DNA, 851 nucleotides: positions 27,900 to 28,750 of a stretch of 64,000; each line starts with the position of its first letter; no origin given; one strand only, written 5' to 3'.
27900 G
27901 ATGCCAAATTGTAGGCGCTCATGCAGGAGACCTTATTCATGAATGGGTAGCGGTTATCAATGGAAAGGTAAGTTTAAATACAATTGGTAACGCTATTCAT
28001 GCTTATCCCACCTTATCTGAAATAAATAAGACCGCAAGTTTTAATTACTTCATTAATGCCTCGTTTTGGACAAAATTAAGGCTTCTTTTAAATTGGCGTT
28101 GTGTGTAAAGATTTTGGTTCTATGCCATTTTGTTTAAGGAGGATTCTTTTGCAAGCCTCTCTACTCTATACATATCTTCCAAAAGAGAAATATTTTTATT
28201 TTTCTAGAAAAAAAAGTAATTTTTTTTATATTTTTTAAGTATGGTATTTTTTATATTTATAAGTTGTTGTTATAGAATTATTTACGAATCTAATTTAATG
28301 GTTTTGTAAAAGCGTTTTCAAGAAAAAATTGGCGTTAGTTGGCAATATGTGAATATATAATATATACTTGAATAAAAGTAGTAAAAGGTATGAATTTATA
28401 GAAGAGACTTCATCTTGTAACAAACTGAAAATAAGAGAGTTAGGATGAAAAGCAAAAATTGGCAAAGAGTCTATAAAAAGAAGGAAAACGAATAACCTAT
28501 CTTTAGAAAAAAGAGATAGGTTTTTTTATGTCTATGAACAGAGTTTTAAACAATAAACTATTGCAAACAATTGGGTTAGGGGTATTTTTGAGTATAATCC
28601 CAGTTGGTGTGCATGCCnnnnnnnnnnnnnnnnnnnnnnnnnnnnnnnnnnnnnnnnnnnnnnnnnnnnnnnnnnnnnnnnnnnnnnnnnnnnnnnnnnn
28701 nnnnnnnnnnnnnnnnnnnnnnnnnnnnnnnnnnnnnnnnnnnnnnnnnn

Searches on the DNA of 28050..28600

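Call 80: search_rna_families(source=window, start=28050, end=28600, threshold=evalue, max_evalue=1)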
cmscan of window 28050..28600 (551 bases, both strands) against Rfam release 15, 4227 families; matches with E-value up to 1: 2.
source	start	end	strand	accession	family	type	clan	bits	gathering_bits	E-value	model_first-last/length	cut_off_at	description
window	28484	28525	-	RF04343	Plastid-psbA-2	Cis-reg;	CL00153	24.1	55.8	0.032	1-60/60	no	Plastid-psbA-2 3UTR RNA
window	28136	28218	+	RF01220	snoR104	Gene; snRNA; snoRNA; HACA-box;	-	19.9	40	0.68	1-118/118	no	Small nucleolar RNA snoR104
